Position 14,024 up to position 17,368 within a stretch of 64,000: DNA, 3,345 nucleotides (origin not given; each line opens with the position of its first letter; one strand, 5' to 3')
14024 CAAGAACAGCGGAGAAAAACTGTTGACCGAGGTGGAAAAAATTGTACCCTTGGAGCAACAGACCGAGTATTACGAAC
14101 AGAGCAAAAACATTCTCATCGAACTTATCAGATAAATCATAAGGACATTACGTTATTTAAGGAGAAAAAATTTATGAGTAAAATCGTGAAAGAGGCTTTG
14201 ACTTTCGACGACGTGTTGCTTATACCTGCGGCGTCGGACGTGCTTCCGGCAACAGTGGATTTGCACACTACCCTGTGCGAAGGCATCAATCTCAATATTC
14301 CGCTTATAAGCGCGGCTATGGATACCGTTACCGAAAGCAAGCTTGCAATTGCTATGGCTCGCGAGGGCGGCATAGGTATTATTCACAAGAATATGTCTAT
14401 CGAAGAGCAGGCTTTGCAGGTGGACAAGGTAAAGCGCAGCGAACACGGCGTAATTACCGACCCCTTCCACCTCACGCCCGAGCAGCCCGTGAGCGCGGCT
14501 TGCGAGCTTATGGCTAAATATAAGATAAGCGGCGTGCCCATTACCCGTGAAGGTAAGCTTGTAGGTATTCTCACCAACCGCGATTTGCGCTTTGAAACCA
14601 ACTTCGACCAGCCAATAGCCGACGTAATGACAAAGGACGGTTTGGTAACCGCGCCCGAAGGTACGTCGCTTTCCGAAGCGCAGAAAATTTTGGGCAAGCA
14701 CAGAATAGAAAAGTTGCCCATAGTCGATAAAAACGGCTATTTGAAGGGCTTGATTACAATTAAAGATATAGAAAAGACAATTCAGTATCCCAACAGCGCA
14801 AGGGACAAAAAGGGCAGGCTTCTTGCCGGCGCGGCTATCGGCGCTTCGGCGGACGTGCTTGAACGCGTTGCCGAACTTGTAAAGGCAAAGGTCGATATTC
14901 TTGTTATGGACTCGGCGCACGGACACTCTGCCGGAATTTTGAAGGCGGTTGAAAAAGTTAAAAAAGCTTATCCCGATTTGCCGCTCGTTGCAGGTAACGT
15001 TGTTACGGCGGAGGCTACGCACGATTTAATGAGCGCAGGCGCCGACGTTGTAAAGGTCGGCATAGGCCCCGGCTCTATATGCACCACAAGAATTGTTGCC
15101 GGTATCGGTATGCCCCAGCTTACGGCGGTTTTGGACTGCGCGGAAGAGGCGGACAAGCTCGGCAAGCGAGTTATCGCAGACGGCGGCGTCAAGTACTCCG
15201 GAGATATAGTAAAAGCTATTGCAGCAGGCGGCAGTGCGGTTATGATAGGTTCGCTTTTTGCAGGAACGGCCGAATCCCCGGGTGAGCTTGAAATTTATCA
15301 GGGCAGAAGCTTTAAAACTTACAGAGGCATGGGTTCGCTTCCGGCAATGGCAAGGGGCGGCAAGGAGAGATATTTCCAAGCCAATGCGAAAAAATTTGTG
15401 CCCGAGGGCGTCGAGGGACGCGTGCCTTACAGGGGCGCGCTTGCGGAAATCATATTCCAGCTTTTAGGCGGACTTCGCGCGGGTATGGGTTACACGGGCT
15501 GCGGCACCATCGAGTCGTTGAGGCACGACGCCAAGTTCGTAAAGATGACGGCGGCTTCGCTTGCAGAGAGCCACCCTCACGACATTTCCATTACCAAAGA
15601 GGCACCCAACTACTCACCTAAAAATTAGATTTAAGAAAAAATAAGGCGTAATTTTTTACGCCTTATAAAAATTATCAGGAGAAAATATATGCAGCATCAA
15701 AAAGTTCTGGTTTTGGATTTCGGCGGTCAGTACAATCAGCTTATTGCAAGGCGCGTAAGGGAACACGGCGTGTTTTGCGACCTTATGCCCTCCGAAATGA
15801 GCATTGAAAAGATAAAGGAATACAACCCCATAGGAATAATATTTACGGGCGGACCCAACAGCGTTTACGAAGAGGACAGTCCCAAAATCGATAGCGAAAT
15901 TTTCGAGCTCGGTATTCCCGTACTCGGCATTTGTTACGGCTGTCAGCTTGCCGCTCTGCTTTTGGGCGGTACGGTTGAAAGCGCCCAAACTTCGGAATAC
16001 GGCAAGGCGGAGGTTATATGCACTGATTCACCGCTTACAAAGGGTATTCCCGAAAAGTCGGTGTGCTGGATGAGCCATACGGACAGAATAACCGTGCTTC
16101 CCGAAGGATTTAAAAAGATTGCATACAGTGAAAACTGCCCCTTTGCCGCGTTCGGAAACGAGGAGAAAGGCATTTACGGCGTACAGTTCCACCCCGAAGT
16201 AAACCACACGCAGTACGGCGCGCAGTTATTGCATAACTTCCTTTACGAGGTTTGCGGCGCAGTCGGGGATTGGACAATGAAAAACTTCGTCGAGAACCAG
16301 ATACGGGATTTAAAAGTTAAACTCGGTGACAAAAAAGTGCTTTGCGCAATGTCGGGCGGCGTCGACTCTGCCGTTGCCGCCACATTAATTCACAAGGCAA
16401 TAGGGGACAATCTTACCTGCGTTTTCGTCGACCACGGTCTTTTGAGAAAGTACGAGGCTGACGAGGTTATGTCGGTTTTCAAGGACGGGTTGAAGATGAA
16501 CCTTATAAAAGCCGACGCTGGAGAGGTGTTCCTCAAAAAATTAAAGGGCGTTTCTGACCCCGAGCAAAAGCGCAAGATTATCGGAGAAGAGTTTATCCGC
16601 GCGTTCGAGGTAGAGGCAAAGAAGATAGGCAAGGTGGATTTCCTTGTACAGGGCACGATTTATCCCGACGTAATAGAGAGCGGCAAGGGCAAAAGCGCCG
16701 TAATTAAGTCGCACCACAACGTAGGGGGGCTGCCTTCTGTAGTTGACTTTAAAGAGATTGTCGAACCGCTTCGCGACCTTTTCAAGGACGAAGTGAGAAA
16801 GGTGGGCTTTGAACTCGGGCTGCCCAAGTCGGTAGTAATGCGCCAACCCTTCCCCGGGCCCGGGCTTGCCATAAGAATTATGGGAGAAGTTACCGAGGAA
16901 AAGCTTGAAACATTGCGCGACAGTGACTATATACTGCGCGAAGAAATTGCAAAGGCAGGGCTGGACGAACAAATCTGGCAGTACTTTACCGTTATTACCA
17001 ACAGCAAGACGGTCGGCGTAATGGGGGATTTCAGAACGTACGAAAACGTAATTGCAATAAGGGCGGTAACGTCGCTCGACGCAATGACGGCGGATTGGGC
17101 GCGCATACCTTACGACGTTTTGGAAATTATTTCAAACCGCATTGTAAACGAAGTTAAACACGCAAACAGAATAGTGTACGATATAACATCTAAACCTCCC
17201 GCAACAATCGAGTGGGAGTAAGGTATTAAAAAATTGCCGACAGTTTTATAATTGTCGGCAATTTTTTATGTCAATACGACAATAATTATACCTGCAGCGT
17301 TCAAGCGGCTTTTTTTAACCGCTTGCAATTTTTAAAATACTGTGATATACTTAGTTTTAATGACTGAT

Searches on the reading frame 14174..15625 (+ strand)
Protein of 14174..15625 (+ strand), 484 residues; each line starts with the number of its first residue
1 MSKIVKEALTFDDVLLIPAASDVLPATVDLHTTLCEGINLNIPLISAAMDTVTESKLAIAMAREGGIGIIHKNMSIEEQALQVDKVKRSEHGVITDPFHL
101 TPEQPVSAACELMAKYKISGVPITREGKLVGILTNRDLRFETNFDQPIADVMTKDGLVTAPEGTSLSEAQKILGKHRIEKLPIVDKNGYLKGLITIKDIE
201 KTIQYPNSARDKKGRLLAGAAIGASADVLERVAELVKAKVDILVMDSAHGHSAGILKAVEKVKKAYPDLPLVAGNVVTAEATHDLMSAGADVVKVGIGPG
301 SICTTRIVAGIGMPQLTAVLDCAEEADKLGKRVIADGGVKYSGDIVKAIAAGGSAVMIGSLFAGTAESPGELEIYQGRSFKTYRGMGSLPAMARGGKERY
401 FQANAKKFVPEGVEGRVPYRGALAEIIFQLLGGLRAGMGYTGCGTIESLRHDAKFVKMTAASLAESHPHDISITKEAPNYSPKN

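Call 20: search_protein_families(library=pfam, proteins=[window:14174-15625:+], max_evalue=0.00001)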
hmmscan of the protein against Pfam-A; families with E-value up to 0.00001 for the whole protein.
window:14174-15625:+ (484 aa): 3 families
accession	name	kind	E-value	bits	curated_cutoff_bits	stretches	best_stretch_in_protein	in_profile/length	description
PF00478.31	IMPDH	-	5.8e-161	535.7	25.6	1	8-469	1-345/345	IMP dehydrogenase / GMP reductase domain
PF00571.33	CBS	-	1.5e-24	86.5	24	2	148-201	1-53/57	CBS domain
PF03060.21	NMO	-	2.7e-07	30.7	28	0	238-369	104-232/331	Nitronate monooxygenase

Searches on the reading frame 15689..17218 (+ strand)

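Call 20: search_protein_families(library=pfam, proteins=[window:15689-17218:+], max_evalue=0.00001)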
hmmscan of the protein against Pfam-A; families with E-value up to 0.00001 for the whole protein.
window:15689-17218:+ (510 aa): 5 families
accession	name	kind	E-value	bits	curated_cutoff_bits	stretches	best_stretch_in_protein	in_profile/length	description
PF00958.27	GMP_synt_C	-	1.4e-44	150.5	27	1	418-509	1-92/92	GMP synthase C terminal domain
PF00117.34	GATase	-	5e-43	147.4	22.8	1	7-187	1-189/190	Glutamine amidotransferase class-I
PF02540.23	NAD_synthase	-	7.5e-09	35.5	21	0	202-266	6-71/242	NAD synthase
PF07722.19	Peptidase_C26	-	4.5e-07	30.3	20.5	0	70-170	100-219/219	Peptidase C26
PF03054.22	tRNA_Me_trans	-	3.6e-06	27.2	20.6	0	215-248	1-33/202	tRNA methyl transferase HUP domain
